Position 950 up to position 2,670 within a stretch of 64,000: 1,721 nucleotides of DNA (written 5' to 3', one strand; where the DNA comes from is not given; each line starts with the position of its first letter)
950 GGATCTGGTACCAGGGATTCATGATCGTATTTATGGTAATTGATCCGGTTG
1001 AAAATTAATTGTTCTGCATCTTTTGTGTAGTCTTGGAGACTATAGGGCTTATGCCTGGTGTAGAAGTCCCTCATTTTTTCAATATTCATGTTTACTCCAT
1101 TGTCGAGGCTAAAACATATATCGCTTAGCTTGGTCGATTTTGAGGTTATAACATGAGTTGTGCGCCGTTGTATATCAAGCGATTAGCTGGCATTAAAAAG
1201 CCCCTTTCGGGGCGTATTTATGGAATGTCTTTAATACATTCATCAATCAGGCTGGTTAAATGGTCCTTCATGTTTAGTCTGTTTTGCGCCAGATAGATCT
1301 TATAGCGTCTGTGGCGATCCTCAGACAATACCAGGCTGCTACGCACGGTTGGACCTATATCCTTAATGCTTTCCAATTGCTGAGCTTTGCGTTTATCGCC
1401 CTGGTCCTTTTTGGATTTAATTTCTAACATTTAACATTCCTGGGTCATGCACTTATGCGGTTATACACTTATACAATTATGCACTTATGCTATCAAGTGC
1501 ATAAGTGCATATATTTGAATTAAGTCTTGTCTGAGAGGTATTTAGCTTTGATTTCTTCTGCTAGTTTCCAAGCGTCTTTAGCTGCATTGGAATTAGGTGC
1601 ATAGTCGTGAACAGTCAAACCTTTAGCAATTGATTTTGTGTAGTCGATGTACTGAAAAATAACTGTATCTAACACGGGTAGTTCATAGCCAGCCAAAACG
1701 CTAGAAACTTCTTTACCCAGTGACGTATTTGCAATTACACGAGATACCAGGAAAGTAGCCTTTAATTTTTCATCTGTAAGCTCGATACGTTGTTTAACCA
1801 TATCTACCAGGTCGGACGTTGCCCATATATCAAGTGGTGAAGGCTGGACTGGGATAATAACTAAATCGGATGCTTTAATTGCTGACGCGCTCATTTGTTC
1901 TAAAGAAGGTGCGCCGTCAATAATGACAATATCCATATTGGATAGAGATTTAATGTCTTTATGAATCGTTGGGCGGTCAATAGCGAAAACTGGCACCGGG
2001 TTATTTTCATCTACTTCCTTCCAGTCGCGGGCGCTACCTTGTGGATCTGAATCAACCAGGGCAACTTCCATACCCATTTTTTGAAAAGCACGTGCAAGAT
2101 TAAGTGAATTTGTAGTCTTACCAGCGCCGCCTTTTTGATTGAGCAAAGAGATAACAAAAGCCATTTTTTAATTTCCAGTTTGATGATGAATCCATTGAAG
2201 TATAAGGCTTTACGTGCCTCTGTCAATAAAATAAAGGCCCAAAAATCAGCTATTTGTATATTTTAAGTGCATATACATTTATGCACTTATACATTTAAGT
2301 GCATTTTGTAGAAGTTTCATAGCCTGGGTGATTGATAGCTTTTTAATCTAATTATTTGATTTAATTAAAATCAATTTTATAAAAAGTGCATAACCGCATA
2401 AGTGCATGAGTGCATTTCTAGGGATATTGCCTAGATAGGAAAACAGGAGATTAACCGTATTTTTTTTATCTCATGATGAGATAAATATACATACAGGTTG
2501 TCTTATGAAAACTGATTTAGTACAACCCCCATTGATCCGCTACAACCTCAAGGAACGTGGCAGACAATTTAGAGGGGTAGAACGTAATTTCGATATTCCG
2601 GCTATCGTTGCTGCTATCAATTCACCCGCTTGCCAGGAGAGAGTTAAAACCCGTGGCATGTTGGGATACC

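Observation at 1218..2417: ParF/ParG-type partition cassette on a phage, with centromere or operator arrays built from TGCA boxes at strict 8-bp phasing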

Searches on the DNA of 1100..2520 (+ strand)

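Call 6: search_dna_similar(query=window:1100-2520:+, collection=phages, mode=distant, max_rows=25)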
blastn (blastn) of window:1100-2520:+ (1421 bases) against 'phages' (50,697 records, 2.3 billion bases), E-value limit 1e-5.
No match.

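Call 7: search_dna_similar(query=window:1100-2520:+, collection=plasmids, mode=distant, max_rows=25)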
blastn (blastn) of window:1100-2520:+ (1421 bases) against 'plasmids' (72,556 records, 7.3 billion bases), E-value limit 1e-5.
Records with a match: 61; places in all: 64; records where one place covers at least 80% of the query: 0.
Best place of each record, by identity: 60-80% 61.
By first word of the organism name: Aeromonas 15; Klebsiella 8; Pseudomonas 6; Arsenophonus 5; Psychrobacter 5; Yersinia 4; Citrobacter 3; Morganella 2; Enterobacter 2; Moraxella 1; and 10 more.
By predicted mobility (MOB-suite, as given by PLSDB): mobilizable 28; non-mobilizable 26; conjugative 7.
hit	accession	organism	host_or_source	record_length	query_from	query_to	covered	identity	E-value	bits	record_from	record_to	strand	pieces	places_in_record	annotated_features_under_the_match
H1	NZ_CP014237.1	Moraxella osloensis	Homo sapiens,pure culture,cerebrospinal ...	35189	606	1044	31%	66.0%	2e-18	103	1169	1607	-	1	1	parA: ParA family partition ATPase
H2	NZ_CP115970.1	Wohlfahrtiimonas chitiniclastica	pancreas of a zebra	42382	631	1041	29%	65.9%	3e-15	92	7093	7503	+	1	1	parA: ParA family partition ATPase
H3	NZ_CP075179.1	Pseudomonas lundensis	Microbe,milk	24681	641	1056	29%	64.6%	8e-10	73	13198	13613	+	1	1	parA: ParA family partition ATPase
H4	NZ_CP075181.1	Pseudomonas lundensis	Microbe,milk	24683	641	1056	29%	64.6%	8e-10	73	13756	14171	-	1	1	parA: ParA family partition ATPase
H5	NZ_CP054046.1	Yersinia massiliensis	-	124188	634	1041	29%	64.8%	2e-11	80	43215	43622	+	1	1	parA: ParA family partition ATPase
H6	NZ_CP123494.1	Arsenophonus nasoniae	Ixodiphagus hookeri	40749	658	1056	28%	66.0%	9e-16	94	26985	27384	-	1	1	parA: ParA family partition ATPase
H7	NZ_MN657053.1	Psychrobacter sp.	-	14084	567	948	27%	65.5%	1e-14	90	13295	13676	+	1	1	parA: ParA family partition ATPase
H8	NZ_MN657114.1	Psychrobacter sp.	-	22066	567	948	27%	65.5%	1e-14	90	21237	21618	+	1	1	parA: ParA family partition ATPase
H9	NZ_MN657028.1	Psychrobacter sp.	-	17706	567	948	27%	65.5%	1e-14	90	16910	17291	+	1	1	parA: ParA family partition ATPase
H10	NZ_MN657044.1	Psychrobacter sp.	-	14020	567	948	27%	65.5%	1e-14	90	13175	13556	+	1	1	parA: ParA family partition ATPase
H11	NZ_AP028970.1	Yersinia pseudotuberculosis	-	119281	634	957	23%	68.2%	5e-19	104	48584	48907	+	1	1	parA: ParA family partition ATPase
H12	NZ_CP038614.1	Arsenophonus nasoniae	Nasonia vitripennis,pure culture,whole ...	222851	634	956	23%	67.8%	4e-20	107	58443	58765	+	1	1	parA: ParA family partition ATPase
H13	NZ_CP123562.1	Arsenophonus nasoniae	Nasonia vitripennis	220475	634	956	23%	67.8%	4e-20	107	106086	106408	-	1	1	parA: ParA family partition ATPase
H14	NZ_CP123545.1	Arsenophonus nasoniae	Nasonia vitripennis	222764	634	956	23%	67.8%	4e-20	107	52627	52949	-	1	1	parA: ParA family partition ATPase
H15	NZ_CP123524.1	Arsenophonus nasoniae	Nasonia vitripennis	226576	634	956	23%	67.8%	4e-20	107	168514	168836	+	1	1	parA: ParA family partition ATPase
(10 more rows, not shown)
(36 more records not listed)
